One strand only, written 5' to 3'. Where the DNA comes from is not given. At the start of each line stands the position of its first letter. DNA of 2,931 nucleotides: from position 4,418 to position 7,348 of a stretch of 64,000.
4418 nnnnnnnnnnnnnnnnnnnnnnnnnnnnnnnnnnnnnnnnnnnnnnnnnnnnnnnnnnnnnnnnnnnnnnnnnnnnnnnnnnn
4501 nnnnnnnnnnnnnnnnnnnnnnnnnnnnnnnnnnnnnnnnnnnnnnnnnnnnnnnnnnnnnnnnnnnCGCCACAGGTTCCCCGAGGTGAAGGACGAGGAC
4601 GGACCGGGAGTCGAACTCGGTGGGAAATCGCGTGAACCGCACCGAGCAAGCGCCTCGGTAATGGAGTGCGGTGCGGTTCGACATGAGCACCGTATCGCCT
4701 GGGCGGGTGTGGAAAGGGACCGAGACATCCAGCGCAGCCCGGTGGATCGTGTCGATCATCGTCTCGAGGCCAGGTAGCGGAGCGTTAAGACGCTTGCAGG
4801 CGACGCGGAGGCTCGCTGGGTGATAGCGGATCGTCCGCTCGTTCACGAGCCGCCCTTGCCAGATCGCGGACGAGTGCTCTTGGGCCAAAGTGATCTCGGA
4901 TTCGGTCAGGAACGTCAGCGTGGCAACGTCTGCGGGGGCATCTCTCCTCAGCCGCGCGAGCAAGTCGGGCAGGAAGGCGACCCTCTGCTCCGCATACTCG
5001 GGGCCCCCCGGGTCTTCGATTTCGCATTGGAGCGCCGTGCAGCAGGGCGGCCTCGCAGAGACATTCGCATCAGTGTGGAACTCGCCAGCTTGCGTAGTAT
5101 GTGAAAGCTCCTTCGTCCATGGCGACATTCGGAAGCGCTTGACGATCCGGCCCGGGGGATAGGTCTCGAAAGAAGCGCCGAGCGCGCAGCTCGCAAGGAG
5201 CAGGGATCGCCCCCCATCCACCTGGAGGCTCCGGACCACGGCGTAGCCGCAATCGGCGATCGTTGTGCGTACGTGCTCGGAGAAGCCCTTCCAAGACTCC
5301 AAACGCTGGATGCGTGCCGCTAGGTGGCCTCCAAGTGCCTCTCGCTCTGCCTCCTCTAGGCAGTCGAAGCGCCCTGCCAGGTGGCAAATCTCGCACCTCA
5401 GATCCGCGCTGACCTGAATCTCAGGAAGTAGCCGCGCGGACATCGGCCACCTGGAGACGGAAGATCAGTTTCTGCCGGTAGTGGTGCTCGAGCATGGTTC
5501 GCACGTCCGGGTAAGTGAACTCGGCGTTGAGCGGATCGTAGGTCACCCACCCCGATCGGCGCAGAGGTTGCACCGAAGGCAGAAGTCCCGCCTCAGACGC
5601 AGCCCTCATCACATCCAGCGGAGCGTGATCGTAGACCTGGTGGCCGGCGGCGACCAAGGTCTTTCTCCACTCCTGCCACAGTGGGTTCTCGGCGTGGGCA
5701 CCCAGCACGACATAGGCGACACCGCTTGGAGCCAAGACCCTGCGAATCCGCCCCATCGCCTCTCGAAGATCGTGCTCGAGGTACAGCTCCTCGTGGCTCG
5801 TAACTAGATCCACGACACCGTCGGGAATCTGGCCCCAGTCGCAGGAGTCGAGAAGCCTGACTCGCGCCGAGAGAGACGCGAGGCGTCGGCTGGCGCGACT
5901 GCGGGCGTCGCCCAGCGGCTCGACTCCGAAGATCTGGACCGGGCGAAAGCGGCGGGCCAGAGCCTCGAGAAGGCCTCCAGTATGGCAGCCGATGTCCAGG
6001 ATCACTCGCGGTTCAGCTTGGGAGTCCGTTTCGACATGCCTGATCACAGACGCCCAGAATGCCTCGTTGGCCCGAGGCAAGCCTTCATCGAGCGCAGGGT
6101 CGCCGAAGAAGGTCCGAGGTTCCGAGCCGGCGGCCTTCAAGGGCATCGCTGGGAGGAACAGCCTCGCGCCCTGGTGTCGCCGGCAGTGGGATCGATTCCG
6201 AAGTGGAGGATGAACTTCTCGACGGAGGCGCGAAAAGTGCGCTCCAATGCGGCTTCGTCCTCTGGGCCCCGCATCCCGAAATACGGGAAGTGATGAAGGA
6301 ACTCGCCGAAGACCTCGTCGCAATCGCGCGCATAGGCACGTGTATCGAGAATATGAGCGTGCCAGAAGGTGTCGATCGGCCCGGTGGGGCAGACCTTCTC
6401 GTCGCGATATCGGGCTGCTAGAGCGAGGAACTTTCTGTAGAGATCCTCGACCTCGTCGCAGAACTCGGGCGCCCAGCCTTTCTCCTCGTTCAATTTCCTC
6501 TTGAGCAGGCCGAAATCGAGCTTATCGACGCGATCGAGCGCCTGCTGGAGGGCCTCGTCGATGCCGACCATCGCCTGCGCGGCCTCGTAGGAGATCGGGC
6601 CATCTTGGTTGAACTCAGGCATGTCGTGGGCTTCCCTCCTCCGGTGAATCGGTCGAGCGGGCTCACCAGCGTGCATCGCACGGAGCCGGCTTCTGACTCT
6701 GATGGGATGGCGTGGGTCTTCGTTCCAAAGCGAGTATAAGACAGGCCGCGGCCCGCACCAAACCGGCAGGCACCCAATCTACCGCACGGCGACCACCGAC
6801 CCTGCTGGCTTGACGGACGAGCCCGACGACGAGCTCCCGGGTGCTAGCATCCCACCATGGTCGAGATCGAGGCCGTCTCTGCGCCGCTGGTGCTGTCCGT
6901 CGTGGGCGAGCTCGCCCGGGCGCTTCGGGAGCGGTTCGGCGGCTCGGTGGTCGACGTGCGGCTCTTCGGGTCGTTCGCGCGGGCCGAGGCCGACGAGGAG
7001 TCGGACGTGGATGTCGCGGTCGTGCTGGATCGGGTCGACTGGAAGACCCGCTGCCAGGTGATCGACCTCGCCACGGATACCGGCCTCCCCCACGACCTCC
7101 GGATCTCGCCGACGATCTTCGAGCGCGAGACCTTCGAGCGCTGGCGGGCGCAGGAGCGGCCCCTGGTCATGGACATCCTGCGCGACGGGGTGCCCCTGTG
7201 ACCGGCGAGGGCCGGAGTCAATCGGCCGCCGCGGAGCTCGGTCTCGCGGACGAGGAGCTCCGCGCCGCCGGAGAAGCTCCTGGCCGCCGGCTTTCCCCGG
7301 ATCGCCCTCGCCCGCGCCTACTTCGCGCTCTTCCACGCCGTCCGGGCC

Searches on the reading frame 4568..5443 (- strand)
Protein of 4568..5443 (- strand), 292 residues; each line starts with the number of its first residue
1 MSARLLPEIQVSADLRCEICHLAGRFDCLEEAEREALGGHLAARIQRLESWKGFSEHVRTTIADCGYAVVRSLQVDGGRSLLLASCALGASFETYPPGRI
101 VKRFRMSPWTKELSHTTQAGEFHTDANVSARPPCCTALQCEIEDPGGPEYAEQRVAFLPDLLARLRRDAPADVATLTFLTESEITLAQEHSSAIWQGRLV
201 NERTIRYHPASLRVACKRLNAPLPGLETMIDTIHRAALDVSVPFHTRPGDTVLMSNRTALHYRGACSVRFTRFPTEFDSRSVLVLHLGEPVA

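Call 16: search_protein_families(library=pfam, proteins=[window:4568-5443:-], max_evalue=0.01)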
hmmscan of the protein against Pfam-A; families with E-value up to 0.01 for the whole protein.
window:4568-5443:- (292 aa): 1 family
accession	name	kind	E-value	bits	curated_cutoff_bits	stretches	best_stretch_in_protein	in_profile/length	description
PF02668.22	TauD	-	8.6e-08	32.8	27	1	56-265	28-254/267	Taurine catabolism dioxygenase TauD, TfdA family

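Call 17: search_protein_families(library=padloc, proteins=[window:4568-5443:-], max_evalue=0.01)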
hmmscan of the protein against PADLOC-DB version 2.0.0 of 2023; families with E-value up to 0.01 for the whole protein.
window:4568-5443:- (292 aa): 0 families

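Call 36: search_protein_families(library=ncbifam, proteins=[window:4568-5443:-], max_evalue=0.01)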
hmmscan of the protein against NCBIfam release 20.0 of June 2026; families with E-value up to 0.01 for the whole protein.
window:4568-5443:- (292 aa): 0 families

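Call 73: search_solved_structures(query=window:4568-5443:-, max_evalue=1)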
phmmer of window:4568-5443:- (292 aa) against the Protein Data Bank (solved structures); distinct sequences matched with E-value up to 1: 0.

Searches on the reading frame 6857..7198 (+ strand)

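Call 16: search_protein_families(library=pfam, proteins=[window:6857-7198:+], max_evalue=0.01)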
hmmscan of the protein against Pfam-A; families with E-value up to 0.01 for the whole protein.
window:6857-7198:+ (114 aa): 3 families
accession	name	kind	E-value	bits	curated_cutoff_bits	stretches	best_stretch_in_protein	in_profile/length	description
PF01909.29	NTP_transf_2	-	9.1e-11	42.4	21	1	18-95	3-79/93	Nucleotidyltransferase domain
PF18765.7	Polbeta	-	4.8e-08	33.5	26.9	1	31-74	13-57/93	Polymerase beta, Nucleotidyltransferase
PF22600.2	MTPAP-like_central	-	0.0062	17.1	27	1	15-65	25-73/139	Poly(A) RNA polymerase, mitochondrial-like, central palm domain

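Call 86: search_protein_families(library=padloc, proteins=[window:6857-7198:+], max_evalue=0.001)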
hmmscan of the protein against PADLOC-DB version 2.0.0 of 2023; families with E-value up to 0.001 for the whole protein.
window:6857-7198:+ (114 aa): 10 families
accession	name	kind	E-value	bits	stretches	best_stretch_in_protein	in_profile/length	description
PDLC04903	PDC-S09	-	3e-16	57.7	1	14-112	9-106/108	-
PDLC04907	PDC-S09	-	6.5e-14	50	1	16-114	14-114/114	-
PDLC04904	PDC-S09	-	4.7e-09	34.4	1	31-74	25-66/104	-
PDLC04368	PDC-M05A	-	3.1e-08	31.7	1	27-109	103-182/201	-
PDLC04906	PDC-S09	-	4.5e-08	31.4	1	13-61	8-54/98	-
PDLC04902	PDC-S09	-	8.5e-08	30.4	1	25-74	17-63/97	-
PDLC04369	PDC-M05A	-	9e-07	26.7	1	19-109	95-178/201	-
PDLC04372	PDC-M05A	-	1.2e-05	23.6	1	29-109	74-151/167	-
PDLC04905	PDC-S09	-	9.9e-05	20.6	1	30-69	20-60/101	-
PDLC00769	Cyclase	-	0.0004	17.9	1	16-63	28-80/261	oligonucleotide-cyclase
